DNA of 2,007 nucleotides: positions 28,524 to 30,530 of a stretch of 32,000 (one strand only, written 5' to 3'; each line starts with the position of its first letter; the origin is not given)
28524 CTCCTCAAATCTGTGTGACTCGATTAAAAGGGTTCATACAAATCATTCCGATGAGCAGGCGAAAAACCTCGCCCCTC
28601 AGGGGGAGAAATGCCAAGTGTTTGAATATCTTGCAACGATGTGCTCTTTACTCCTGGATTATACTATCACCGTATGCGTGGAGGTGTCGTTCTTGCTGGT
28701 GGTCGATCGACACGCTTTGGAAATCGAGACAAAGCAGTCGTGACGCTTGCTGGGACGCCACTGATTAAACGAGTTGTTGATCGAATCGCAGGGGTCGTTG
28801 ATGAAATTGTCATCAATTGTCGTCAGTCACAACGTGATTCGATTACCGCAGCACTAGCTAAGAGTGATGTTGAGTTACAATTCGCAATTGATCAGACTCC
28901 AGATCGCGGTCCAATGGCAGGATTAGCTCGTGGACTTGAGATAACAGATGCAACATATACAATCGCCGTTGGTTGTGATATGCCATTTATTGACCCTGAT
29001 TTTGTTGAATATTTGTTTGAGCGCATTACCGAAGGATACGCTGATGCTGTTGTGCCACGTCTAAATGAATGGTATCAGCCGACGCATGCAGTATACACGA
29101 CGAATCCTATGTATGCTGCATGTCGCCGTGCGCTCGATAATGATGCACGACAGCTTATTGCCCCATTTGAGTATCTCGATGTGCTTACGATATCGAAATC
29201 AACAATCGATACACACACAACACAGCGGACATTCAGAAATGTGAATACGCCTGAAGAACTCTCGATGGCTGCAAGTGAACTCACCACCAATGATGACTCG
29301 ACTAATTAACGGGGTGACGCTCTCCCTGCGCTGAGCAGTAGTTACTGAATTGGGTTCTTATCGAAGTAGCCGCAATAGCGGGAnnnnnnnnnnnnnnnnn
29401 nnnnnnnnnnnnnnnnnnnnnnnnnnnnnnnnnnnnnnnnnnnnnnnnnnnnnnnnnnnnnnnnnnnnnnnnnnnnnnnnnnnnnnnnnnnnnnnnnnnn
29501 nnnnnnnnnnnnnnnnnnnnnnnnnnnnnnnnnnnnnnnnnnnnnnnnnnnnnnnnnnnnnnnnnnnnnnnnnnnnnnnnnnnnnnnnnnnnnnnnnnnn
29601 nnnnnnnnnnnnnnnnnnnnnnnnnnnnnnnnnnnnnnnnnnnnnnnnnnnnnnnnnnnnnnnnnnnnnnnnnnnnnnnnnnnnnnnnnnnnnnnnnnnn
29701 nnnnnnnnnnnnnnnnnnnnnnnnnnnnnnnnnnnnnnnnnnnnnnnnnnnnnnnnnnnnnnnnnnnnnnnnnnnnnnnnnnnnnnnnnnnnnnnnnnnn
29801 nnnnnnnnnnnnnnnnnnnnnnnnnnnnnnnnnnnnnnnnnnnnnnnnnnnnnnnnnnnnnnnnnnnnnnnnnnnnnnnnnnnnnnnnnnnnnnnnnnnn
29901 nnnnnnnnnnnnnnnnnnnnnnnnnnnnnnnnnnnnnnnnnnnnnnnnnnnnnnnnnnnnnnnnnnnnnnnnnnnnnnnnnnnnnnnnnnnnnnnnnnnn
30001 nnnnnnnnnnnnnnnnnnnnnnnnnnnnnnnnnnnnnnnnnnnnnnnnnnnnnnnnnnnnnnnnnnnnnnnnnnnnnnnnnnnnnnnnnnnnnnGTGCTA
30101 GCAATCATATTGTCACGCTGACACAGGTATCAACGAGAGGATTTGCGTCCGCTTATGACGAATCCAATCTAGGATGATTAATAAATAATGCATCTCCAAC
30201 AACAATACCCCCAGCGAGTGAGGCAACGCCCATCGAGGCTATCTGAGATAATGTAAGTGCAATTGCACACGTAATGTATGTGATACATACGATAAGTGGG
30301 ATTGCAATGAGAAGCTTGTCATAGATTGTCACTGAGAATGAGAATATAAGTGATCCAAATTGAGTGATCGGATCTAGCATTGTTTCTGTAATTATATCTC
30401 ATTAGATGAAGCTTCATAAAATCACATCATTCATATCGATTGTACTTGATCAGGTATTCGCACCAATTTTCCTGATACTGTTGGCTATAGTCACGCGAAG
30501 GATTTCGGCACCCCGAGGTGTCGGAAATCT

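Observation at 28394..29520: A ~110-nt element (N1) sits inside hairpin stems at two loci and is more conserved than its hosts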

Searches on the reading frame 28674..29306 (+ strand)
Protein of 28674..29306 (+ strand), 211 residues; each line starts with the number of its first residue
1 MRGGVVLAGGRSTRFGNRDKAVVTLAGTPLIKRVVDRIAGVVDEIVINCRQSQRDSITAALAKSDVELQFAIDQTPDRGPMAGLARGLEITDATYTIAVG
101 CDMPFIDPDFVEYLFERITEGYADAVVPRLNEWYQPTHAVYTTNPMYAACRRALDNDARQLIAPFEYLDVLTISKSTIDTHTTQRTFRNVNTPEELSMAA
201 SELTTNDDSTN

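Call 14: find_encoding_contigs(protein=window:28674-29306:+, flank=10000, max_places=10)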
Protein seq(211 aa) (211 aa): 24 contigs read that carry it; 10 places shown.
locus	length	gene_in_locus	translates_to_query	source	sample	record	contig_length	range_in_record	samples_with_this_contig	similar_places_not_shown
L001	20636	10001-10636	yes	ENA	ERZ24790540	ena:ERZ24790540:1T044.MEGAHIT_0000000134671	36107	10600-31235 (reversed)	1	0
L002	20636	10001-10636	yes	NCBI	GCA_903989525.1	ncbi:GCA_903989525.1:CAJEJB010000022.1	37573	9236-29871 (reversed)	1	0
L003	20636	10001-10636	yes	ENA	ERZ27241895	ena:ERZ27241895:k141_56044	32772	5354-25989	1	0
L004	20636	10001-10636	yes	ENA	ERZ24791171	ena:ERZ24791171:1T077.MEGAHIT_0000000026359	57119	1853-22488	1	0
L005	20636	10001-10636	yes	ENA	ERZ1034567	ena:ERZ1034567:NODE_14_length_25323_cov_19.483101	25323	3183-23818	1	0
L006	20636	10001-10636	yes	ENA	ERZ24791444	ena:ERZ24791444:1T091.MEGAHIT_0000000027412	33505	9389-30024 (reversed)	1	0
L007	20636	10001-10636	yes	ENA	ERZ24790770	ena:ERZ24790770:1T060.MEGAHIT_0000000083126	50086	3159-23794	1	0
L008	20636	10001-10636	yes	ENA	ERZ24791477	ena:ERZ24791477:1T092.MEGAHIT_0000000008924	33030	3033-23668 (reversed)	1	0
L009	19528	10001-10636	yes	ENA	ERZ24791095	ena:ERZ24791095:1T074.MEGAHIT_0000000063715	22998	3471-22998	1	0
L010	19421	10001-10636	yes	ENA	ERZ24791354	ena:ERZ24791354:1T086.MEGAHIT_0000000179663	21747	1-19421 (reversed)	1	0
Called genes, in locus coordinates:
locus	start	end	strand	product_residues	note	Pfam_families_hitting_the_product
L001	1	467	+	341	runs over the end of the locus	PF08240:ADH_N, PF00107:ADH_zinc_N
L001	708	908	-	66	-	-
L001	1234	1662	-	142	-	PF00903:Glyoxalase, PF13669:Glyoxalase_4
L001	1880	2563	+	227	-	PF03070:TENA_THI-4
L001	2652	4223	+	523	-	PF00474:SSF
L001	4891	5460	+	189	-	PF07920:DUF1684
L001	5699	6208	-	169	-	PF00582:Usp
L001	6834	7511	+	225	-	PF02630:SCO1-SenC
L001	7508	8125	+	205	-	PF08534:Redoxin, PF00578:AhpC-TSA (weak), PF00085:Thioredoxin (faint), PF13905:Thioredoxin_8 (weak)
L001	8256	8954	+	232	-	-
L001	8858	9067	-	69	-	-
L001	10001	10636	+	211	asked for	PF02348:CTP_transf_3 (weak), PF12804:NTP_transf_3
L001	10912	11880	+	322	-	PF00291:PALP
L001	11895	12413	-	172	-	PF01986:DUF123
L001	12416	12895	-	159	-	PF04134:DCC1-like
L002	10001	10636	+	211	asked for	PF02348:CTP_transf_3 (weak), PF12804:NTP_transf_3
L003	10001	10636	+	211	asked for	PF02348:CTP_transf_3 (weak), PF12804:NTP_transf_3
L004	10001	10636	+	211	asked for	PF02348:CTP_transf_3 (weak), PF12804:NTP_transf_3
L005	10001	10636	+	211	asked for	PF02348:CTP_transf_3 (weak), PF12804:NTP_transf_3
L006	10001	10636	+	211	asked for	PF02348:CTP_transf_3 (weak), PF12804:NTP_transf_3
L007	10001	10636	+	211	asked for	PF02348:CTP_transf_3 (weak), PF12804:NTP_transf_3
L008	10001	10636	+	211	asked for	PF02348:CTP_transf_3 (weak), PF12804:NTP_transf_3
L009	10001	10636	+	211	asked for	PF02348:CTP_transf_3 (weak), PF12804:NTP_transf_3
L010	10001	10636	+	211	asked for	PF02348:CTP_transf_3 (weak), PF12804:NTP_transf_3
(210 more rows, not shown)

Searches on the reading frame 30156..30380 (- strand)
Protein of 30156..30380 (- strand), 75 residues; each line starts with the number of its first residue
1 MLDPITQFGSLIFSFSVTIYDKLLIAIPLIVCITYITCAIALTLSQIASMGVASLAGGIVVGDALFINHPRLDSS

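Call 32: find_encoding_contigs(protein=window:30156-30380:-, flank=10000, max_places=10)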
Protein seq(75 aa) (75 aa): no gene with exactly this product is on record in the collection.
